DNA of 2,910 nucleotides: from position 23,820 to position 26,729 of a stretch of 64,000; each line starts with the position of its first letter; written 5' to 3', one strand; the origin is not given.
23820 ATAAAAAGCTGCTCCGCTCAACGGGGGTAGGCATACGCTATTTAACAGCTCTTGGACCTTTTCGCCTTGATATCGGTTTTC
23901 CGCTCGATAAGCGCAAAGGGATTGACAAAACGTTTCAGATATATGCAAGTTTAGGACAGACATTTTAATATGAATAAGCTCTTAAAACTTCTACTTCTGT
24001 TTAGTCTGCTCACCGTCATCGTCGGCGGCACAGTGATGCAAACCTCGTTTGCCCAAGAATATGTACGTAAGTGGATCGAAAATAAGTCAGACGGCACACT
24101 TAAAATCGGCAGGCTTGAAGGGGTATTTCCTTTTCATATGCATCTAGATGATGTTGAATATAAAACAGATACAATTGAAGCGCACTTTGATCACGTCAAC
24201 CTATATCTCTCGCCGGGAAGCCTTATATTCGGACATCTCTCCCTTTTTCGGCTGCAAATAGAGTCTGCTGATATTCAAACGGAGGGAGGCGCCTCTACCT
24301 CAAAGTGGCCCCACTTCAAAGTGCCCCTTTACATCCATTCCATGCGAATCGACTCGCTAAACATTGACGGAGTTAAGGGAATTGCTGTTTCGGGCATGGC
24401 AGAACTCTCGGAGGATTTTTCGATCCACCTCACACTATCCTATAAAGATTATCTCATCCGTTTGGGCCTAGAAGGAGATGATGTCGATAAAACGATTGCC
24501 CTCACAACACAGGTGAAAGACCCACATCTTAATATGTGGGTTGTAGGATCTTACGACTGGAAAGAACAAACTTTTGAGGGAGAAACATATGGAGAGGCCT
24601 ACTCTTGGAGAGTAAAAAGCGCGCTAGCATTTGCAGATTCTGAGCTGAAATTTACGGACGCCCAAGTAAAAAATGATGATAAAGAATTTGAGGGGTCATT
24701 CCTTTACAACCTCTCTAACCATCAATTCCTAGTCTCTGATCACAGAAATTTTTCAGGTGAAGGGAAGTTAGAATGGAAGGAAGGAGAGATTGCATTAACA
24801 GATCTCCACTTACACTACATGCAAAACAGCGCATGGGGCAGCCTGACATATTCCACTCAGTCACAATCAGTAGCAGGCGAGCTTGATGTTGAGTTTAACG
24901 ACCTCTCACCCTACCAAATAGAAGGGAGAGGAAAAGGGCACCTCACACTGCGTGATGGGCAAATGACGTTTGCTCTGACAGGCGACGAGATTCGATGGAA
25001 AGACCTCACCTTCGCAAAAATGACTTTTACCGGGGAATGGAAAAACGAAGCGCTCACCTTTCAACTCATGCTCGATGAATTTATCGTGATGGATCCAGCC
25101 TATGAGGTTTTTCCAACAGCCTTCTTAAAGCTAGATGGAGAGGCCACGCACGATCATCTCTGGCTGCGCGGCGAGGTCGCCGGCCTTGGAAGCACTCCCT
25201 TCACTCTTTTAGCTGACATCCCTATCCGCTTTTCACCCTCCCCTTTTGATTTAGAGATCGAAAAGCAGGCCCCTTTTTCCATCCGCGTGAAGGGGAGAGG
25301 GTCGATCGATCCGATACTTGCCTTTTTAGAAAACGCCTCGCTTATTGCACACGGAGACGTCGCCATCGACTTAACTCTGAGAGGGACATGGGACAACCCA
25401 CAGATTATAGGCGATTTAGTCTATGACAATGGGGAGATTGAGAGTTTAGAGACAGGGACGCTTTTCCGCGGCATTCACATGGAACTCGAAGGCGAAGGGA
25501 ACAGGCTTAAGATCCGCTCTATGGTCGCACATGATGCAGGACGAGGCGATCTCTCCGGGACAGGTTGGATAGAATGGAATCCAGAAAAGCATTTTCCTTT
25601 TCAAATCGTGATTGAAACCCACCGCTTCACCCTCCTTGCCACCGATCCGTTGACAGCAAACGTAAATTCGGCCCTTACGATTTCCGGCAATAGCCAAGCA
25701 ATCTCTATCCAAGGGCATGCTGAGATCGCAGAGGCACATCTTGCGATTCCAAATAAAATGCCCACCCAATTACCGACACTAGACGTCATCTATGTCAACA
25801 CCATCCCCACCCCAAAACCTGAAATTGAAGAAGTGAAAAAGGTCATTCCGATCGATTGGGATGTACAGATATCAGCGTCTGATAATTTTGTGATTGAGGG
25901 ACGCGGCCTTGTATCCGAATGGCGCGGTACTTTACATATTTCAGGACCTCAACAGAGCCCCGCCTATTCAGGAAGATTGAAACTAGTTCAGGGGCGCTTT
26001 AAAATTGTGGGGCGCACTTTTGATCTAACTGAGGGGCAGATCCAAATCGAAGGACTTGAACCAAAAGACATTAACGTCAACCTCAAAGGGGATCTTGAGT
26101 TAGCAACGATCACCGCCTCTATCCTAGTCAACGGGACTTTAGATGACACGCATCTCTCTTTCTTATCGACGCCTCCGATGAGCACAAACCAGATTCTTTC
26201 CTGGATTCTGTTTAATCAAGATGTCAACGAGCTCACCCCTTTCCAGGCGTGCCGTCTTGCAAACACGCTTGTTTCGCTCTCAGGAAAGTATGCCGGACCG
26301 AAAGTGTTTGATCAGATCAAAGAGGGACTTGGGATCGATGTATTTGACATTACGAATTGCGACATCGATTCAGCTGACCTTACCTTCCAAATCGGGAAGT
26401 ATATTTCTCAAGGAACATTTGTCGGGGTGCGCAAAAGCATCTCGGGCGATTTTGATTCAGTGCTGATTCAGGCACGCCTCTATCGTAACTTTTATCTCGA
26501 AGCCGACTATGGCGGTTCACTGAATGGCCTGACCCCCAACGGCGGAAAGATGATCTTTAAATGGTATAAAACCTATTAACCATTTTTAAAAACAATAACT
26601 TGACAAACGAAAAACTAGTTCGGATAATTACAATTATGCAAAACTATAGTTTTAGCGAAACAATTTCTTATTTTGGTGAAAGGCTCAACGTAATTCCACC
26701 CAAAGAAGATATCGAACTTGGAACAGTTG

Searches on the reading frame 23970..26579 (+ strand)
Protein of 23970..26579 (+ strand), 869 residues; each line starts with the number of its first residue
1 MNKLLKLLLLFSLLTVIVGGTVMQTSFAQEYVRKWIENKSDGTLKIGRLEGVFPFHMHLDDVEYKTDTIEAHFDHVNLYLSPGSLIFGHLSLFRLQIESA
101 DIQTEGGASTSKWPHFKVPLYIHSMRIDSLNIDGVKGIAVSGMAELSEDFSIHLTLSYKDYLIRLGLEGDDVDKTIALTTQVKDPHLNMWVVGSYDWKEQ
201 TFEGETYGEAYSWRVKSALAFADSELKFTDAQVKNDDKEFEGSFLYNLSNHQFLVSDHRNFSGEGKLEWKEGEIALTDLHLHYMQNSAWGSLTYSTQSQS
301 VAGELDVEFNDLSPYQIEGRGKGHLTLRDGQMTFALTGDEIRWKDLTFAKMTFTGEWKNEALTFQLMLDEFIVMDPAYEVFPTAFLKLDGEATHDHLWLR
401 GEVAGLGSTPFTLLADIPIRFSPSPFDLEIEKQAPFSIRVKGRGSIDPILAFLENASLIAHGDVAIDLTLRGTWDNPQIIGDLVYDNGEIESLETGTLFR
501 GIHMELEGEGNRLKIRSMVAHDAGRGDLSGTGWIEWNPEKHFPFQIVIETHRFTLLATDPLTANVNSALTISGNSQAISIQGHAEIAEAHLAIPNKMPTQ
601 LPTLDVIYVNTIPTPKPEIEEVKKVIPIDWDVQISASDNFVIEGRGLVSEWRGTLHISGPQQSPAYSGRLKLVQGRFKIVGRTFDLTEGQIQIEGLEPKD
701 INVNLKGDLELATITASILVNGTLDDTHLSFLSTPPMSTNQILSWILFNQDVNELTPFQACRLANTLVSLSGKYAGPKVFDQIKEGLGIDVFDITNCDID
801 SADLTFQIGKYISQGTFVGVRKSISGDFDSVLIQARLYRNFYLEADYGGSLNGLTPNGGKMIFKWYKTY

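Call 67: search_protein_families(library=ncbifam, proteins=[window:23970-26579:+], max_evalue=0.00001)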
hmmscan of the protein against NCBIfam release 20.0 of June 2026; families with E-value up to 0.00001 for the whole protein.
window:23970-26579:+ (869 aa): 1 family
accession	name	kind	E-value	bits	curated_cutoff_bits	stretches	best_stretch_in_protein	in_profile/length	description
NF047952.2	ATportTamB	equivalog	2.3e-34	118.5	825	1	460-790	839-1170/1240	autotransporter assembly complex protein TamB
